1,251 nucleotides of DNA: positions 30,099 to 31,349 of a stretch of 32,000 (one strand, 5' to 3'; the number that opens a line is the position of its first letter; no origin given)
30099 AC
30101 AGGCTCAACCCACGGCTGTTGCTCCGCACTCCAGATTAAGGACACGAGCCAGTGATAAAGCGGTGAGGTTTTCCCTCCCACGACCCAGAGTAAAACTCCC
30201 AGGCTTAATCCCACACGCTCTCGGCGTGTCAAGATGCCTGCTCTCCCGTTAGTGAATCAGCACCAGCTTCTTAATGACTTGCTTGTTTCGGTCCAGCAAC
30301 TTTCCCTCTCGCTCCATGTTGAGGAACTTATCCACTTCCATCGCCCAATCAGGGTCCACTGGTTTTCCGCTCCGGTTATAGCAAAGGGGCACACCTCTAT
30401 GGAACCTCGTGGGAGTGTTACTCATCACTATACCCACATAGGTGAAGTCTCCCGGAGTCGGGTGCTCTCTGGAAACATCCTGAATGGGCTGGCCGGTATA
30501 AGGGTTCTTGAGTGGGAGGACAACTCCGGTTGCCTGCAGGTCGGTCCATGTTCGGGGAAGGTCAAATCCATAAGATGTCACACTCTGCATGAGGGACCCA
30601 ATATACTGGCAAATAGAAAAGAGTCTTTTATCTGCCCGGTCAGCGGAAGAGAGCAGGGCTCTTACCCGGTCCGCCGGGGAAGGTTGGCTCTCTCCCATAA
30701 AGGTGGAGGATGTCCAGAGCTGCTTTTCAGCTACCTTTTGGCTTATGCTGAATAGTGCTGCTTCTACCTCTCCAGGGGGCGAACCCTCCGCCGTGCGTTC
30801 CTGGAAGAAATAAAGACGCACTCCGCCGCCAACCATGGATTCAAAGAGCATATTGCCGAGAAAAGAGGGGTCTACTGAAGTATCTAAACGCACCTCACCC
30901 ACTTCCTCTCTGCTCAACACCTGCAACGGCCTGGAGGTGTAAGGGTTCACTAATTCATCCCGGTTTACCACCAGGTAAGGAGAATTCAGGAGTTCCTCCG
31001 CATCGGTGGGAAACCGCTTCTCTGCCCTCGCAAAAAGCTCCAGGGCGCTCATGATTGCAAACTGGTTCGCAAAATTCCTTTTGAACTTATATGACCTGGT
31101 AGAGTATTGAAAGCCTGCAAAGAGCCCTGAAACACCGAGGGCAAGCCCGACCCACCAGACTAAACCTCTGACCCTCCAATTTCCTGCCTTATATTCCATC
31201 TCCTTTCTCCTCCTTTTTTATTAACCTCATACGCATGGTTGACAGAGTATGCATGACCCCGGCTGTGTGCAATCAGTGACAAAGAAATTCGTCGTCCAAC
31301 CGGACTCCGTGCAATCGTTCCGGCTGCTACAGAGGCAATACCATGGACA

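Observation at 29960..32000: Candidate undescribed envelope system: CxC/CxxC-dense protein, then leaderless pilin-like protein, then 3-TM mini-protein (operon runs off the window)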

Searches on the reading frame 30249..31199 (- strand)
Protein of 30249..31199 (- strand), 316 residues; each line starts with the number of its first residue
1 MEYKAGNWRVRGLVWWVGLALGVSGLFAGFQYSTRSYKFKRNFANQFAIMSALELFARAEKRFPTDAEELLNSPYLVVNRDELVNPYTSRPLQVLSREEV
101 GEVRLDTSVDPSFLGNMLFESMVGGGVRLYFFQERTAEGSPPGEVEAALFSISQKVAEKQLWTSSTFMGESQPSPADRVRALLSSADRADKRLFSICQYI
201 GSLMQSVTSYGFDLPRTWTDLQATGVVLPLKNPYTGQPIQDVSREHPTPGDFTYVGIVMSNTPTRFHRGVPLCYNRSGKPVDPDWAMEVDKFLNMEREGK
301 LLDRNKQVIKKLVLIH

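Call 7: search_protein_families(library=pfam, proteins=[window:30249-31199:-], max_evalue=1)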
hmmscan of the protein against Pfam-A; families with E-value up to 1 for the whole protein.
window:30249-31199:- (316 aa): 1 family
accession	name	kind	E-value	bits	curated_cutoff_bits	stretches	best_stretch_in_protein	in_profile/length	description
PF08793.15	2C_adapt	-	0.0016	19.1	22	0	229-240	9-20/35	2-cysteine adaptor domain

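Call 11: find_encoding_contigs(protein=window:30249-31199:-, flank=10000, max_places=10)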
Protein window:30249-31199:- (316 aa): no gene with exactly this product is on record in the collection.

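Call 18: find_homologous_proteins(query=window:30249-31199:-)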
Query window:30249-31199:- (316 aa): 4 proteins with E <= 0.001 among 2212 candidates.
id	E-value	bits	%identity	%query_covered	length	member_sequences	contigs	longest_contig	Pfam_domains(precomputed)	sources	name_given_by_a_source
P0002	1.2e-211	719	100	100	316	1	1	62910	-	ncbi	-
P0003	3.2e-176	603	85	100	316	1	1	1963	-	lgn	-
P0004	8.3e-77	277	48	91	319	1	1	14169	-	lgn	-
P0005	1.7e-45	174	36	91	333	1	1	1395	-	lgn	-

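Call 19: find_encoding_contigs(protein=P0004, flank=10000)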
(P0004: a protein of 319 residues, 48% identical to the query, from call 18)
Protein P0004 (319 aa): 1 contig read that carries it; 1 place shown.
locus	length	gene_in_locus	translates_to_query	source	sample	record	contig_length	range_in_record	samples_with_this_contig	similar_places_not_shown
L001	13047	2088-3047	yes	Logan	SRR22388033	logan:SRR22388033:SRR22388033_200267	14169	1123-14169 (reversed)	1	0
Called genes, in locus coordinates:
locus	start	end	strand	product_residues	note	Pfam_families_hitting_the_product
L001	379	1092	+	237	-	PF08281:Sigma70_r4_2, PF04545:Sigma70_r4 (faint)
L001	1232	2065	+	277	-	-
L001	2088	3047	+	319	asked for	-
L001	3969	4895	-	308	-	-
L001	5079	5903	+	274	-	-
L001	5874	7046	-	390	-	-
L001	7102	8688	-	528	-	PF17125:Methyltr_RsmF_N, PF01189:Methyltr_RsmB-F, PF13636:Methyltranf_PUA (weak)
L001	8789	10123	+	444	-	PF00072:Response_reg, PF23198:PDE8A_N (faint), PF00990:GGDEF, PF00072:Response_reg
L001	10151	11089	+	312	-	-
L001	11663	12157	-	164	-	-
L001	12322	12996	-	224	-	-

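Call 20: find_encoding_contigs(protein=P0003, flank=10000)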
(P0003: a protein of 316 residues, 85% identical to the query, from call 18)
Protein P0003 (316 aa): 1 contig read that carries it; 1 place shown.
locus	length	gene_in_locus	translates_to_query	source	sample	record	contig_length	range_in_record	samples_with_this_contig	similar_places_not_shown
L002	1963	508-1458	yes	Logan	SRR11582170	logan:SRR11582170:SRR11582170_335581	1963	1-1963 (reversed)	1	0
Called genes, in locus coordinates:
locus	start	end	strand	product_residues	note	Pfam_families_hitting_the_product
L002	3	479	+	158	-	?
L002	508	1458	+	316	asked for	-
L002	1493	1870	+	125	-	-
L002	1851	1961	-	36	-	?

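Call 27: find_related_loci(query=A1, collection=genome_contigs, flank=10000)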
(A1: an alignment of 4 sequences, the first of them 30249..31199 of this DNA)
Query A1 (316 aa) in genome_contigs; peptide patterns used: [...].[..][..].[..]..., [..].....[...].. (x = any residue, [..] = any of these).
35 stretches matched a pattern, but none encodes a relative of the query by tblastn (E <= 1e-3).

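Call 29: find_related_loci(query=A1, collection=metagenome_contigs, flank=10000)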
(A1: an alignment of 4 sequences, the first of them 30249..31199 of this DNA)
Query A1 (316 aa) in metagenome_contigs; peptide patterns used: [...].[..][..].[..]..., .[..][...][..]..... (x = any residue, [..] = any of these).
109 stretches matched a pattern, but none encodes a relative of the query by tblastn (E <= 1e-3).

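Call 31: find_encoding_contigs(protein=P0005, flank=10000)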
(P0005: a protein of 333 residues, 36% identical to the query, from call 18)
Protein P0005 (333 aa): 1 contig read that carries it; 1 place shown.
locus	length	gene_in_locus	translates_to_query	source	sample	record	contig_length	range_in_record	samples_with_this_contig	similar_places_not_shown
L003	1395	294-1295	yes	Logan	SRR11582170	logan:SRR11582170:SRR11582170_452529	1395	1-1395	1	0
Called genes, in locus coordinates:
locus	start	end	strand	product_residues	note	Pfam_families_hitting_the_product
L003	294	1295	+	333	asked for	-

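Call 36: predict_structure(alignment_id=A1)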
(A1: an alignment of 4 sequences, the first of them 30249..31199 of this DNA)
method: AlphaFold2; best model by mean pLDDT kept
length: 316 residues; sequences in the alignment: 4
mean_pLDDT: 79.3   pTM: 0.79
mean pLDDT of the five models: 79.3, 78.6, 76.3, 76.0, 61.1
residues with pLDDT >= 90: 121; 70-90: 115; 50-70: 51; < 50: 29
segments of 3 or more residues with pLDDT < 50: 1-5, 14-16, 18-30, 137-139
pLDDT, mean of each block of 10 residues (from residue 1): 44 45 37 77 89 94 95 95 85 86 65 75 91 60 65 90 69 83 92 95 86 87 90 96 93 85 78 94 91 80 60 57
secondary structure, 60 per line:
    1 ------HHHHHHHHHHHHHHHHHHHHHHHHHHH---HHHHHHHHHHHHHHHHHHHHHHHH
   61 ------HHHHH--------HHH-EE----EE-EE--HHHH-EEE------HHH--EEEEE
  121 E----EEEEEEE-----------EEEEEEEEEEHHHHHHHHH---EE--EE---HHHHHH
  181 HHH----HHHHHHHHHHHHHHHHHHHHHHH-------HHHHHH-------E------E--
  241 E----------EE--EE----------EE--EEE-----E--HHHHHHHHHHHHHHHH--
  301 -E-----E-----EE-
elements in order: H7-33 H37-60 H67-71 H97-100 E102-104 E116-121 E126-132 E144-153 H154-162 H175-183 H188-210 H218-223 E272-274 H283-298

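Call 38: search_protein_families(library=ncbifam, proteins=[window:30249-31199:-, L001:379-1092:+, L001:1232-2065:+, L001:3076-3474:+], max_evalue=0.1)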
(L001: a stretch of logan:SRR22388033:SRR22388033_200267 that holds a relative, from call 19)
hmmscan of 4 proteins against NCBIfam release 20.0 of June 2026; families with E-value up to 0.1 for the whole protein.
window:30249-31199:- (316 aa): 0 families

L001:379-1092:+ (237 aa): 51 families (the best 25 are shown)
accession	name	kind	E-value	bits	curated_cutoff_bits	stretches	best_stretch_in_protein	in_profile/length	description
TIGR02937.1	sigma70-ECF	superfamily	4.3e-13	49.2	42.9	1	11-164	4-162/165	sigma-70 family RNA polymerase sigma factor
NF007227.0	PRK09645.1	subfamily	2.5e-12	47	202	1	35-169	41-172/177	sigma-70 family RNA polymerase sigma factor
TIGR02983.1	SigE-fam_strep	subfamily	4.7e-12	46.1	141.55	1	35-166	34-157/162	SigE family RNA polymerase sigma factor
NF058625.1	sigma_PG0214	equivalog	7.4e-12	45.3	130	1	35-168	32-162/170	GFO_1088 family ECF-type sigma factor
TIGR02985.1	Sig70_bacteroi1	subfamily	5.1e-10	39.8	126.4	1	34-164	28-159/162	RNA polymerase sigma-70 factor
NF009166.1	PRK12513.1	equivalog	2.6e-09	37.1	206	1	35-166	50-185/193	RNA polymerase sigma factor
NF008890.0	PRK11924.1-3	equivalog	1.6e-07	31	284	1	48-168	85-202/205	RNA polymerase sigma factor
NF009171.0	PRK12518.1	equivalog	5.1e-07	29.7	208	1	4-169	23-186/191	RNA polymerase sigma factor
NF007232.0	PRK09651.1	subfamily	1.4e-06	28.5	185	1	35-160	39-161/173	RNA polymerase sigma factor FecI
NF010500.0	PRK13919.1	subfamily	1.7e-06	28.3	226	1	8-165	23-181/186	putative RNA polymerase sigma E protein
NF007220.0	PRK09639.1-5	equivalog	3.5e-06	26.9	260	1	35-171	31-168/181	RNA polymerase sigma factor SigX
NF009172.0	PRK12519.1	subfamily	3.6e-06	26.7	222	1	35-166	57-188/194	RNA polymerase sigma factor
TIGR02999.1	Sig-70_X6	subfamily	5.9e-06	26.3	126.15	1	57-166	75-181/183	ECF-type sigma factor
NF009190.0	PRK12538.1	equivalog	6.3e-06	26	303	1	35-164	91-216/233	RNA polymerase sigma factor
TIGR02954.1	Sig70_famx3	hypoth_equivalog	6.8e-06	25.9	188.5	1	111-166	112-166/170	RNA polymerase sigma-70 factor, TIGR02954 family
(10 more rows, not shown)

L001:1232-2065:+ (277 aa): 0 families

L001:3076-3474:+ (132 aa): 1 family
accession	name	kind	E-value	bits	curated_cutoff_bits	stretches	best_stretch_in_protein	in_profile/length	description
TIGR04086.1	TIGR04086_membr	hypoth_equivalog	0.0053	16.9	30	1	9-116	8-108/115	TIGR04086 family membrane protein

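Call 40: fold_search(model_id=the predicted structure, library=pdb)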
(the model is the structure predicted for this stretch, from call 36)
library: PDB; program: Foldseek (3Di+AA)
matches with E <= 10: 274; with E <= 0.001: 0
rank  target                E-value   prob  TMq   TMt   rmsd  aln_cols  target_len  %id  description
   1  1pvp_A                9.3e-01  0.04  0.11  0.11  12.7       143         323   13  BASIS FOR A SWITCH IN SUBSTRATE SPECIFICITY: CRYSTAL STRUCTURE OF SELECTED VARIANT OF CRE SITE-SPECIFIC RECOMBINASE, A (released 2004-02-17)
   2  9sob_P                1.1e+00  0.10  0.12  0.06  15.3       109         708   11  Structural Model of the Nuclear Pore Complex in Arabidopsis thaliana (released 2025-11-05)
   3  3rmh_B                1.2e+00  0.07  0.11  0.20  12.4        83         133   13  Crystal Structure of yeast telomere protein Cdc13 OB4 (released 2011-11-09)
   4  6gow_D                1.3e+00  0.03  0.13  0.15  16.4       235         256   11  Crystal structure of the flagellin-FliS complex from Bacillus subtilis crystallized in spacegroup P22121 (released 2018-08-29)
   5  7zao_A                1.4e+00  0.12  0.09  0.07   6.5        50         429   16  Structure of BPP43_05035 of Brachyspira pilosicoli (released 2023-10-11)
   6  1pvr_A                1.4e+00  0.04  0.10  0.10  13.7       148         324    8  BASIS FOR A SWITCH IN SUBSTRATE SPECIFICITY: CRYSTAL STRUCTURE OF SELECTED VARIANT OF CRE SITE-SPECIFIC RECOMBINASE, L (released 2004-02-17)
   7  6nag_B                1.7e+00  0.15  0.09  0.08   3.3        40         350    8  X-ray structure of a secreted C11 cysteine protease from Bacteroides thetaiotaomicron "iotapain (released 2019-12-11)
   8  4imb_B                1.7e+00  0.08  0.07  0.08   8.0        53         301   15  Structure of strictosidine synthase in complex with 2-(1-methyl-1H-indol-3-yl)ethanamine (released 2014-01-29)
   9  5lbi                  1.7e+00  0.08  0.08  0.10   5.6        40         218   22  Apo-structure of humanised RadA-mutant humRadA3 (released 2016-10-26)
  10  5xbj                  1.7e+00  0.02  0.10  0.08  23.3       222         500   14  The structure of the flagellar hook junction protein HAP1 (FlgK) from Campylobacter jejuni (released 2017-12-06)
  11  9zzr_R                1.8e+00  0.08  0.08  0.09   8.5        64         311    9  Cryo-EM Structure of a RAD51 filament bound by ssDNA and the XRCC3-RAD51C-RAD51D-XRCC2 paralog complex (released 2026-04-01)
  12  5jec_B                1.8e+00  0.06  0.08  0.10   8.8        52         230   25  Apo-structure of humanised RadA-mutant humRadA33F (released 2016-10-19)
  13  7nxd_B                1.9e+00  0.08  0.11  0.06   5.4        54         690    9  Cryo-EM structure of human integrin alpha5beta1 in the half-bent conformation (released 2021-08-25)
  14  8uu4_w                2.0e+00  0.06  0.10  0.25  12.0        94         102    5  Cryo-EM structure of the Listeria innocua 70S ribosome in complex with HPF (structure I-A) (released 2024-02-28)
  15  4g1m_B                2.0e+00  0.06  0.08  0.05   8.3        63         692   14  Re-refinement of alpha V beta 3 structure (released 2012-12-12)
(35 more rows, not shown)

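Call 61: search_solved_structures(query=A1, max_evalue=10)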
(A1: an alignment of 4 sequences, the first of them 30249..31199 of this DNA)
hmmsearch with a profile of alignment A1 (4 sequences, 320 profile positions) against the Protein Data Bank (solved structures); distinct sequences matched with E-value up to 10: 1.
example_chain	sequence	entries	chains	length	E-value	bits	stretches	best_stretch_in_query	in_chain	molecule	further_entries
9eho_BB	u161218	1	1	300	1.3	11.1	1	121-179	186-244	Small ribosomal subunit protein uS2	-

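Call 69: search_protein_families(library=pfam, proteins=[L001:3076-3474:+, L002:1475-1870:+, L001:3969-4895:-, L001:5079-5903:+, L001:5874-7046:-], max_evalue=1)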
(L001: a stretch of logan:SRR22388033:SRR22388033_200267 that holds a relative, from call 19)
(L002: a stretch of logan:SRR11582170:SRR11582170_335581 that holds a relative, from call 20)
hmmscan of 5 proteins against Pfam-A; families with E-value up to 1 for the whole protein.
L001:3076-3474:+ (132 aa): 2 families
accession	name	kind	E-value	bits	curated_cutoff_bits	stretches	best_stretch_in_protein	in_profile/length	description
PF12670.12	DUF3792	-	0.0014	19.2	31.3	1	9-116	10-111/115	Protein of unknown function (DUF3792)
PF09769.14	ApoO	-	0.062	13.6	31.4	1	38-87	59-109/131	Apolipoprotein O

L002:1475-1870:+ (131 aa): 1 family
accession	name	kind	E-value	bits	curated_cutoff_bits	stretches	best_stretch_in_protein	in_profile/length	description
PF12670.12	DUF3792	-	0.0065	17.1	31.3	1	10-108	8-109/115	Protein of unknown function (DUF3792)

L001:3969-4895:- (308 aa): 0 families

L001:5079-5903:+ (274 aa): 0 families

L001:5874-7046:- (390 aa): 0 families

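Call 73: search_protein_families(library=padloc, proteins=[window:30249-31199:-, L002:1475-1870:+], max_evalue=0.1)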
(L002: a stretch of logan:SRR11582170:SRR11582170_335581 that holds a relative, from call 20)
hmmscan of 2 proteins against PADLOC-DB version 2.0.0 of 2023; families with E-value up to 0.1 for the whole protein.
window:30249-31199:- (316 aa): 0 families

L002:1475-1870:+ (131 aa): 0 families

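Call 84: find_related_loci(query=A1, collection=viral_contigs, flank=8000)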
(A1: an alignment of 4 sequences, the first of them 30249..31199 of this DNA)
Query A1 (316 aa) in viral_contigs; peptide patterns used: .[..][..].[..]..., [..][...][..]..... (x = any residue, [..] = any of these).
55 stretches matched a pattern, but none encodes a relative of the query by tblastn (E <= 1e-3).

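Call 88: search_protein_families(library=phrogs, proteins=[window:30249-31199:-, L002:1475-1870:+], max_evalue=0.1)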
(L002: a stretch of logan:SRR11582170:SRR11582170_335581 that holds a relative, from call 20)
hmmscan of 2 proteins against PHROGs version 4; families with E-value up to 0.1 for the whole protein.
window:30249-31199:- (316 aa): 0 families

L002:1475-1870:+ (131 aa): 0 families

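Call 90: fold_search(model_id=the predicted structure, library=viral)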
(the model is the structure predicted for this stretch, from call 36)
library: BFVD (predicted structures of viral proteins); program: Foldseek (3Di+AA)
matches with E <= 10: 505; with E <= 0.001: 0
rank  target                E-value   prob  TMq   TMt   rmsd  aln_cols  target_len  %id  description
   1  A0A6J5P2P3            1.5e-01  0.10  0.12  0.16  17.6       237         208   13  Uncharacterized protein [uncultured Caudovirales phage]
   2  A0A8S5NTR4            4.0e-01  0.08  0.11  0.15   9.1       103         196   14  Uncharacterized protein [Siphoviridae sp. ctQ091]
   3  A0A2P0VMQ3            4.0e-01  0.04  0.12  0.11  18.9       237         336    9  Uncharacterized protein [Tetraselmis virus 1]
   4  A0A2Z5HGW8            4.3e-01  0.07  0.10  0.06  14.8       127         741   14  (no name in the UniProt tables at hand)
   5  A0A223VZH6            4.5e-01  0.08  0.09  0.09  14.6       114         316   10  Exonuclease [Agrobacterium phage Atu_ph02]
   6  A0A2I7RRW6            4.8e-01  0.10  0.10  0.11  17.8        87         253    9  (no name in the UniProt tables at hand)
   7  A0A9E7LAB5            5.1e-01  0.28  0.12  0.38   5.6        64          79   12  (no name in the UniProt tables at hand)
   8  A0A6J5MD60            5.4e-01  0.05  0.11  0.07  16.1       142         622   11  Archaeal primase DnaG/twinkle, TOPRIM domain [uncultured Caudovirales phage]
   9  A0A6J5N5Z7            5.7e-01  0.10  0.10  0.12  10.7        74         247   11  Reversibly glycosylated polypeptide (Fragment) [uncultured Caudovirales phage]
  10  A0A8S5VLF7            6.5e-01  0.06  0.08  0.04   9.3        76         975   12  (no name in the UniProt tables at hand)
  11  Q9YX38                6.5e-01  0.03  0.11  0.10  18.9       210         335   10  Non-structural protein P9-1 [Fiji disease virus (isolate Sugarcane)]
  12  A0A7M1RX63            6.9e-01  0.11  0.08  0.18  16.5       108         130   16  Uncharacterized protein [uncultured phage cr10_1]
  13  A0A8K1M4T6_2          6.9e-01  0.04  0.08  0.03  17.1        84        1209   11  SF3 helicase domain-containing protein [Sichuan mosquito picorna-like virus]
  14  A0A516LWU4            6.9e-01  0.04  0.12  0.14  18.9       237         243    9  (no name in the UniProt tables at hand)
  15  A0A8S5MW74            7.7e-01  0.06  0.06  0.15  13.5        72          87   11  RstB-like protein [CRESS virus sp. ctBnw2]
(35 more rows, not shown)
